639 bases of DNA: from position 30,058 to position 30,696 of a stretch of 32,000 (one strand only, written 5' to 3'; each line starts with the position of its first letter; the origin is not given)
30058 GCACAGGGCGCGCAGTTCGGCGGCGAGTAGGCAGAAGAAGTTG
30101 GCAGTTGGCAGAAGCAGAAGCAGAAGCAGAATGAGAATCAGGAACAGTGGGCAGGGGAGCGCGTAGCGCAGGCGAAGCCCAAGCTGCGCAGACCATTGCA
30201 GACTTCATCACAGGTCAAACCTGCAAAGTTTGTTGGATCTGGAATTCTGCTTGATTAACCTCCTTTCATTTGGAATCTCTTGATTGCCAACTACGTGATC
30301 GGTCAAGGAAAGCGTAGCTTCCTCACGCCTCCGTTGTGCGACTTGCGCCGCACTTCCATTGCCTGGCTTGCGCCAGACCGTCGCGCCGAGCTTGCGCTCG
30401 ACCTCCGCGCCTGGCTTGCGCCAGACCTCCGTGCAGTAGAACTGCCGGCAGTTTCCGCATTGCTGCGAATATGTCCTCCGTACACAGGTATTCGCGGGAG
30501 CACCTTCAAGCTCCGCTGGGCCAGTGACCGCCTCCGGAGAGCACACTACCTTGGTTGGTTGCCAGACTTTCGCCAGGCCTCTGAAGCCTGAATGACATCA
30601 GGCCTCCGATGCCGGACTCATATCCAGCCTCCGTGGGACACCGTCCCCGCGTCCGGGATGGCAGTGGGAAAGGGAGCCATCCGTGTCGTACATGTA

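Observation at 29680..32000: argS is split into two ORFs exactly at the junction between the Add-1 domain and the catalytic core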

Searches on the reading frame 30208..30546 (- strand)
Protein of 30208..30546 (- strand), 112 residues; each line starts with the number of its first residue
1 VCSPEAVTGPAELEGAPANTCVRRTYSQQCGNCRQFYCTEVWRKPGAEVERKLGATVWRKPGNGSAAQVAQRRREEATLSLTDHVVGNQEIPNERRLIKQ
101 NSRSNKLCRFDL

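Call 6: search_protein_families(library=pfam, proteins=[window:30208-30546:-], max_evalue=0.1)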
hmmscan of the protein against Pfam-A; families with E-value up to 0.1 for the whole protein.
window:30208-30546:- (112 aa): 1 family
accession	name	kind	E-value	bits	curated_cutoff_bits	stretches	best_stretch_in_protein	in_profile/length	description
PF18547.6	HalOD2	-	0.012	16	27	1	28-70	3-44/52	Halobacterial output domain 2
